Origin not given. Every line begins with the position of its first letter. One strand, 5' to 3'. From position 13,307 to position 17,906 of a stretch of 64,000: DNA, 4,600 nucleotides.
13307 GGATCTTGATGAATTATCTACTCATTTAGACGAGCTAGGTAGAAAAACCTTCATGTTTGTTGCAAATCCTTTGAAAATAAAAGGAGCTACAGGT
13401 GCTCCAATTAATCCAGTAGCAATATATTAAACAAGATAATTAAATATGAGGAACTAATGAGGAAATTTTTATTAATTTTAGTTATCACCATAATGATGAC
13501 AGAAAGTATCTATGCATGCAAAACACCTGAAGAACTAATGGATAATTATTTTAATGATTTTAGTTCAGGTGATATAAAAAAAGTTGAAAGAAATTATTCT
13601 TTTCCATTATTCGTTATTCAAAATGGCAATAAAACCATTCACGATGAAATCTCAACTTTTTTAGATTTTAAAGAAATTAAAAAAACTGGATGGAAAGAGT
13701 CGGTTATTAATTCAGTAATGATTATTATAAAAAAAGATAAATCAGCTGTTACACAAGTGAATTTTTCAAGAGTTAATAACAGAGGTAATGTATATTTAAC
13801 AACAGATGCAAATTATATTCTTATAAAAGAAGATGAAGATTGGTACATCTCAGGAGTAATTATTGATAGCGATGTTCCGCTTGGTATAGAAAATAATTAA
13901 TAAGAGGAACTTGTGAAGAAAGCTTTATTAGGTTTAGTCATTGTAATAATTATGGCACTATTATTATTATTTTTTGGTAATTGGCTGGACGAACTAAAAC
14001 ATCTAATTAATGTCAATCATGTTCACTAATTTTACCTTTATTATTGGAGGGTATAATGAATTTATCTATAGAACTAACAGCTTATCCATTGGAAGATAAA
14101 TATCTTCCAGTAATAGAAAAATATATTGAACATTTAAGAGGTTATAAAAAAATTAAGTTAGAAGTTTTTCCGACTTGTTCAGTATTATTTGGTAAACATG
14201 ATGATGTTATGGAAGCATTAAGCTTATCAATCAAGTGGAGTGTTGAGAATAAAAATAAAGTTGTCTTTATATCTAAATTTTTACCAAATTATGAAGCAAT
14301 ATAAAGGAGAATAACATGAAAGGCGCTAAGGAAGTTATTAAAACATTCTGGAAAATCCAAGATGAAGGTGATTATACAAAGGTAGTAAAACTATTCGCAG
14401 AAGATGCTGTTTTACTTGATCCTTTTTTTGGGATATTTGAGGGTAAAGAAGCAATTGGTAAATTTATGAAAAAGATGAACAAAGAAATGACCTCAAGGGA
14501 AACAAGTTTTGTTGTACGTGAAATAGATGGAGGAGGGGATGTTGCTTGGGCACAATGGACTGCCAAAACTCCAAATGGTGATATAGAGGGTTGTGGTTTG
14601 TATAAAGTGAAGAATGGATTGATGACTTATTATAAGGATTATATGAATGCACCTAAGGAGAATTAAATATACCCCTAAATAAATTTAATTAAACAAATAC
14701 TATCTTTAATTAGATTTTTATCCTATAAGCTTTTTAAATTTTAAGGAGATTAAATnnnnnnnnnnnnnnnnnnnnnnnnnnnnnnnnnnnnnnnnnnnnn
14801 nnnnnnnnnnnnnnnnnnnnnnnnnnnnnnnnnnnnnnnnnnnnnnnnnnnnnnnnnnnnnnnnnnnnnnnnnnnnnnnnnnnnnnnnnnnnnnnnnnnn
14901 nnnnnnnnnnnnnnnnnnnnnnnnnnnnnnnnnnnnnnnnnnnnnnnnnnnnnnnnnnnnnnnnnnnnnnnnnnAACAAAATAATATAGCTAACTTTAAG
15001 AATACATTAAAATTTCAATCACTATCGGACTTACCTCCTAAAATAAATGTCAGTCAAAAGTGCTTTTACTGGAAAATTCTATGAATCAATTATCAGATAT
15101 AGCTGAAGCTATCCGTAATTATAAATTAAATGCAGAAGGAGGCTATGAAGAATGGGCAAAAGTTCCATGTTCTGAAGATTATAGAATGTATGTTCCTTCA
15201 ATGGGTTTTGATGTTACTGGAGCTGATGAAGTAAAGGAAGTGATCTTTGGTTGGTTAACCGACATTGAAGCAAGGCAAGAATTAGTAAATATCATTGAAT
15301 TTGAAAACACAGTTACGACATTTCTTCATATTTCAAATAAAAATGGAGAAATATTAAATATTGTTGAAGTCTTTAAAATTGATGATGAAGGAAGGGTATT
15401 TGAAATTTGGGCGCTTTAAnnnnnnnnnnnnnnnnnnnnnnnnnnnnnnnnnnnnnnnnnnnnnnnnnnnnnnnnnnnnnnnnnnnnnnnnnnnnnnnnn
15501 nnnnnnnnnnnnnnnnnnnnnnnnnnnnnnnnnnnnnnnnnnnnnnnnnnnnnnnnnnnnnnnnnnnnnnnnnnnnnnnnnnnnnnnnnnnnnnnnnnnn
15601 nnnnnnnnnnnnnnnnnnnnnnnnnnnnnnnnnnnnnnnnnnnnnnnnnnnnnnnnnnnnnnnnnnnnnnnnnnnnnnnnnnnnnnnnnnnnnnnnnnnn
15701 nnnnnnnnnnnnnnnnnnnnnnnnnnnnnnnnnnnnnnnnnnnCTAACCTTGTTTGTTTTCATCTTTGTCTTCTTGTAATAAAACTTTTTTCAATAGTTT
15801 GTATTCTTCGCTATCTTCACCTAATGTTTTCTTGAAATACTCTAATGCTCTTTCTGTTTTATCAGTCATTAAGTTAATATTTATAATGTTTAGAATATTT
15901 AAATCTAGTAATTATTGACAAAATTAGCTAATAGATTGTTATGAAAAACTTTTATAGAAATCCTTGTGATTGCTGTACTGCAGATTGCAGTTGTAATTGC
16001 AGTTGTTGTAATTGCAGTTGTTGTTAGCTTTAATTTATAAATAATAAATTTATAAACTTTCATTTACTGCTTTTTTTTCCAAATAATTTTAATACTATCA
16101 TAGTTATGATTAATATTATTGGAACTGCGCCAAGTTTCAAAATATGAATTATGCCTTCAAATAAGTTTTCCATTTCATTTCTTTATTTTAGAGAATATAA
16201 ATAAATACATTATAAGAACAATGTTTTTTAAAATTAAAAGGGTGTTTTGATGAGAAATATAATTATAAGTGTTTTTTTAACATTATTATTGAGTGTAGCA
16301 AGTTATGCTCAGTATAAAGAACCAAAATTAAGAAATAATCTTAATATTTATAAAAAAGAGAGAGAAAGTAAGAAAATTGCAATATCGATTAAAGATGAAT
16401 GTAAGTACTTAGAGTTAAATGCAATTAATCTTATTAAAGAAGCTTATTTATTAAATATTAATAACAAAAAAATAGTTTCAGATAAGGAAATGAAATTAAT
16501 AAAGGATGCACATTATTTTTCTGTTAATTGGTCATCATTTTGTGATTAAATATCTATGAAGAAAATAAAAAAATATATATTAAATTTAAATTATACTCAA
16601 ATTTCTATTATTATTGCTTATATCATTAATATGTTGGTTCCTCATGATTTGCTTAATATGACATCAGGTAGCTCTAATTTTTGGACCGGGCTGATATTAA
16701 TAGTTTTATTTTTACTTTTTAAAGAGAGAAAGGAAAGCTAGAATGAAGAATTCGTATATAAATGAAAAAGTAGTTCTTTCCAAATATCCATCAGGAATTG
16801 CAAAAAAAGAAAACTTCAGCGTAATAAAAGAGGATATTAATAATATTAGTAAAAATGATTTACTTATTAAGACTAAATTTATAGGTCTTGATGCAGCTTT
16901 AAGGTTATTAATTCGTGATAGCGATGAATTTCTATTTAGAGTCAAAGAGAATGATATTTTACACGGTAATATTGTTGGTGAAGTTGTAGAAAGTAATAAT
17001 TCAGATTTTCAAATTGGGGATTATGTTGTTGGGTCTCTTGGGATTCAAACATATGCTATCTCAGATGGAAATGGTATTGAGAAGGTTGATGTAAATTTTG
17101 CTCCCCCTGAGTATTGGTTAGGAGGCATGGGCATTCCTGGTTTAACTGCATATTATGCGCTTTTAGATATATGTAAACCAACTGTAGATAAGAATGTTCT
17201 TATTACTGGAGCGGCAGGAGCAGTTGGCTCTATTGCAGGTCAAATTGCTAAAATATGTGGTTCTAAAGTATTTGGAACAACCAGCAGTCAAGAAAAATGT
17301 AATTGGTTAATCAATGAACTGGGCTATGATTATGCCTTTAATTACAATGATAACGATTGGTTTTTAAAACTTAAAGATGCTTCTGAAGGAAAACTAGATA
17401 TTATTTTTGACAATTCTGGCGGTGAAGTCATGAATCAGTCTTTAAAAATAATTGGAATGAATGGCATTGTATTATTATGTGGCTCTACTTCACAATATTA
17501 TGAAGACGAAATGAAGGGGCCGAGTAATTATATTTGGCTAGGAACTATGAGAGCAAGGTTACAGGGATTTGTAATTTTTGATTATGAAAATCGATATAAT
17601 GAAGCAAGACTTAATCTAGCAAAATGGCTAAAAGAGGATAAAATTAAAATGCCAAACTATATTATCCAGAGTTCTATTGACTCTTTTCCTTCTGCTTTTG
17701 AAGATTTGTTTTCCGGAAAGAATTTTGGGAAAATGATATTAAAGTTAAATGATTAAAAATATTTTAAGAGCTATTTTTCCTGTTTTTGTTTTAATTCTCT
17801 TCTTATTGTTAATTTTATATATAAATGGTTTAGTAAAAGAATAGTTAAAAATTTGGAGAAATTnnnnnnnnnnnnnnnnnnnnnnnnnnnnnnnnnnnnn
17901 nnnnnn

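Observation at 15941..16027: Unannotated 28-codon ORF with 13 cysteines built on an in-frame tandem repeat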

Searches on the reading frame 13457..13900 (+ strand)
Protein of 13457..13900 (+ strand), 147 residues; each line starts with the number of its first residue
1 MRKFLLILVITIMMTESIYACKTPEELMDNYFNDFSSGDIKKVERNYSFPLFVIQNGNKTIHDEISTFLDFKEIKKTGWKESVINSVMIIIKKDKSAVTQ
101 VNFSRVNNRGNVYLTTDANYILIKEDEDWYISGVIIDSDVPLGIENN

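Call 33: search_protein_families(library=pfam, proteins=[window:13457-13900:+], max_evalue=0.01)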
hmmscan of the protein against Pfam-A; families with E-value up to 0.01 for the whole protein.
window:13457-13900:+ (147 aa): 1 family
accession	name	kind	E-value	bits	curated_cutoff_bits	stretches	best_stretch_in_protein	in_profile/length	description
PF20795.3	DUF6841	-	0.00014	22.8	27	1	34-134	16-124/129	NTF2-like protein (DUF6841)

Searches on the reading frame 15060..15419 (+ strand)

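Call 33: search_protein_families(library=pfam, proteins=[window:15060-15419:+], max_evalue=0.01)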
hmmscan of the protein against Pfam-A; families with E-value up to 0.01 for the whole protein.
window:15060-15419:+ (119 aa): 1 family
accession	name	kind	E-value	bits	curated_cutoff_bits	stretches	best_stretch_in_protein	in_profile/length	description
PF16247.11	DUF4904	-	0.0022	18.2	27.7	1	16-118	8-106/129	Domain of unknown function (DUF4904)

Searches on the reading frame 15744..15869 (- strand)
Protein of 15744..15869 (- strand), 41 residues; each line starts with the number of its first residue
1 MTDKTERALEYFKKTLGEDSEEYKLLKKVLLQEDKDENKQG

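Call 7: search_protein_families(library=ncbifam, proteins=[window:15744-15869:-], max_evalue=10)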
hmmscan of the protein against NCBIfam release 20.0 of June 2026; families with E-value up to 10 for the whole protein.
window:15744-15869:- (41 aa): 0 families

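Call 8: search_protein_families(library=pfam, proteins=[window:15744-15869:-], max_evalue=10)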
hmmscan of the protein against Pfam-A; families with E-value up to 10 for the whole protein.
window:15744-15869:- (41 aa): 1 family
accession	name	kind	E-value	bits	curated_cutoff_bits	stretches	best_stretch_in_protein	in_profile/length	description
PF07492.16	Trehalase_Ca-bi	-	0.064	13.5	25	1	26-40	1-15/30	Neutral trehalase Ca2+ binding domain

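Call 38: find_encoding_contigs(protein=window:15744-15869:-, flank=1500, max_places=10)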
Protein window:15744-15869:- (41 aa): 25 contigs read that carry it; 10 places shown.
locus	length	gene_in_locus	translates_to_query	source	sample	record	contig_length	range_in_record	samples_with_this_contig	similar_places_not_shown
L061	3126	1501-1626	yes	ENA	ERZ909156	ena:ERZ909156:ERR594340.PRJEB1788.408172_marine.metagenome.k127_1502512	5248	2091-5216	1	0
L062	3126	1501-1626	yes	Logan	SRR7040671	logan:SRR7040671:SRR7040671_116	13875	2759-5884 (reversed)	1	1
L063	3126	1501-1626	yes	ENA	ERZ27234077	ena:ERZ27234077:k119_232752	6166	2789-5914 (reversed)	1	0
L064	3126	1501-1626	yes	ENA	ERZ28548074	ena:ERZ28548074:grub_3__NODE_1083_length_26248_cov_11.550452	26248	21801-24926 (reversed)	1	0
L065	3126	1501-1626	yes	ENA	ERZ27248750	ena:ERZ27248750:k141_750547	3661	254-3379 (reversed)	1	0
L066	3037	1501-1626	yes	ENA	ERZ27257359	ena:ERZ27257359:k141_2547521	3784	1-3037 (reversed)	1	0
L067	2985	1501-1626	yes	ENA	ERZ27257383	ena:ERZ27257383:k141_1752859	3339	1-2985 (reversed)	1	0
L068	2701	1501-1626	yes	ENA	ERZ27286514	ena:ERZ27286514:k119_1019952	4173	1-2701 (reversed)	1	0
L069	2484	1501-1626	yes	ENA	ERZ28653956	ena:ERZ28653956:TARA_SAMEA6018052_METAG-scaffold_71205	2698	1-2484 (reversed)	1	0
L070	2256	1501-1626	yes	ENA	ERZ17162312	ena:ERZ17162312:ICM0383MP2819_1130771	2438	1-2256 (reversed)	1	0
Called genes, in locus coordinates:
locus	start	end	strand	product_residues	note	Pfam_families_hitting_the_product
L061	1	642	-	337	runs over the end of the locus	PF16884:ADH_N_2, PF00107:ADH_zinc_N, PF13602:ADH_zinc_N_2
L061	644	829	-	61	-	-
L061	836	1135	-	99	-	-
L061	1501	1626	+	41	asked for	-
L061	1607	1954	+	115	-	PF04134:DCC1-like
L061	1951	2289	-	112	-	-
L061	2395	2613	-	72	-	PF00313:CSD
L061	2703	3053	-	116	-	PF12680:SnoaL_2, PF14534:DUF4440 (weak)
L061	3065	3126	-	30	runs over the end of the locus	?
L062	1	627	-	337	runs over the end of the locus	PF16884:ADH_N_2, PF00107:ADH_zinc_N, PF13602:ADH_zinc_N_2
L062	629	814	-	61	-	-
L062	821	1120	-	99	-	-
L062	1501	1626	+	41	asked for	-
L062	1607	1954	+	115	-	PF04134:DCC1-like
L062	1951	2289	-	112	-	-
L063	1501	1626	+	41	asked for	-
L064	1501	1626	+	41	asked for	-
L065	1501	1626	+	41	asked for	-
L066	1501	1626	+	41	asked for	-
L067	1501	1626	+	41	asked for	-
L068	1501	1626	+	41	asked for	-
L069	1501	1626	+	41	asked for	-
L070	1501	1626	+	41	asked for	-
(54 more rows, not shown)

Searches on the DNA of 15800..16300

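Call 29: search_rna_families(source=window, start=15800, end=16300, threshold=evalue, max_evalue=10)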
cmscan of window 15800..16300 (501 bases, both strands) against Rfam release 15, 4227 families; matches with E-value up to 10: 1.
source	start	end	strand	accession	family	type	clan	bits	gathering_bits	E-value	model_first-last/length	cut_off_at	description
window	15987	16021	+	RF03638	mir-1537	Gene; miRNA;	-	18.1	63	0.77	1-61/61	no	mir-1537 microRNA precursor family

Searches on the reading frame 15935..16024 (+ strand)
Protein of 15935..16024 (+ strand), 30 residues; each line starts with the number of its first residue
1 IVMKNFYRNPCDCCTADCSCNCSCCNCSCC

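Call 7: search_protein_families(library=ncbifam, proteins=[window:15941-16024:+], max_evalue=10)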
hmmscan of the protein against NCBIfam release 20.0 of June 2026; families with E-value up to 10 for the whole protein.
seq(28 aa): 0 families

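Call 8: search_protein_families(library=pfam, proteins=[window:15941-16024:+], max_evalue=10)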
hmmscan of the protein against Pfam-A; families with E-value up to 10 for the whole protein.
seq(28 aa): 0 families

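Call 19: find_related_loci(query=A1, collection=viral_contigs, flank=3000)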
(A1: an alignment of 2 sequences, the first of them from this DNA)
Query A1 (28 aa) in viral_contigs; peptide patterns used: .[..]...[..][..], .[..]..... (x = any residue, [..] = any of these).
600 stretches matched a pattern, but none encodes a relative of the query by tblastn (E <= 1e-3).

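Call 28: search_solved_structures(query=window:15941-16024:+, max_evalue=10, show_alignments=3)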
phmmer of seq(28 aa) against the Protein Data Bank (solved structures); distinct sequences matched with E-value up to 10: 0.

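Call 37: search_protein_representatives(protein=window:15935-16024:+)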
Query: 30 residues. Proteins with E-value up to 0.001 (for the whole library): 0; up to 1e-10: 0; up to 1e-30: 0. The best 0 are listed.

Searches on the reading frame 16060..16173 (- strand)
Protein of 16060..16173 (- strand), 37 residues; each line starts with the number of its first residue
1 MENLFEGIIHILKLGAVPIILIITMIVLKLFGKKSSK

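Call 7: search_protein_families(library=ncbifam, proteins=[window:16060-16173:-], max_evalue=10)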
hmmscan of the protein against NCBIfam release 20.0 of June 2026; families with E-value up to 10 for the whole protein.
window:16060-16173:- (37 aa): 0 families

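Call 8: search_protein_families(library=pfam, proteins=[window:16060-16173:-], max_evalue=10)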
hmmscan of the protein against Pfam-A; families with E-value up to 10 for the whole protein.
window:16060-16173:- (37 aa): 0 families

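Call 14: find_encoding_contigs(protein=window:16060-16173:-, flank=3000, max_places=10)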
Protein window:16060-16173:- (37 aa): no gene with exactly this product is on record in the collection.

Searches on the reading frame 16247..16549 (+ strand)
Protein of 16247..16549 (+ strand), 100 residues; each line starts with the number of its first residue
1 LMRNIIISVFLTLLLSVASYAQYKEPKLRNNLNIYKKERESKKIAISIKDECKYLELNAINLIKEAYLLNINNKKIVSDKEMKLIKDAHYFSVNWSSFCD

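Call 7: search_protein_families(library=ncbifam, proteins=[window:16247-16549:+], max_evalue=10)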
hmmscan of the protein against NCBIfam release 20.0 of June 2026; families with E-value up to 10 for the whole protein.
window:16247-16549:+ (100 aa): 1 family
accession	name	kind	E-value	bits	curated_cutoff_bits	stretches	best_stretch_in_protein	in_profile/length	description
NF040883.1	amid_act_ActS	equivalog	0.14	11.4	375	1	4-79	6-80/242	amidase activator ActS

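Call 8: search_protein_families(library=pfam, proteins=[window:16247-16549:+], max_evalue=10)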
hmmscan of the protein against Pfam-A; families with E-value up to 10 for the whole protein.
window:16247-16549:+ (100 aa): 1 family
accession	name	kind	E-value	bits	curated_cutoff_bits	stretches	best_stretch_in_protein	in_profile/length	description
PF13850.11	ERGIC_N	-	0.0057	17.2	27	1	6-64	26-87/91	Endoplasmic Reticulum-Golgi Intermediate Compartment (ERGIC)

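Call 16: find_encoding_contigs(protein=window:16247-16549:+, flank=3000, max_places=10)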
Protein window:16247-16549:+ (100 aa): no gene with exactly this product is on record in the collection.

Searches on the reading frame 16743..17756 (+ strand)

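Call 33: search_protein_families(library=pfam, proteins=[window:16743-17756:+], max_evalue=0.01)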
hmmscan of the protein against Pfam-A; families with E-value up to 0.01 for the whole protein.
window:16743-17756:+ (337 aa): 3 families
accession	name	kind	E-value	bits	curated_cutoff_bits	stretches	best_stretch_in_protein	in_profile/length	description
PF16884.10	ADH_N_2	-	5e-25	88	31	1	10-115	3-108/108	N-terminal domain of oxidoreductase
PF00107.32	ADH_zinc_N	-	6.4e-17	62.2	31.8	1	160-286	1-121/129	Zinc-binding dehydrogenase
PF13602.12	ADH_zinc_N_2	-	4.2e-08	34.6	27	1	193-333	1-134/134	Zinc-binding dehydrogenase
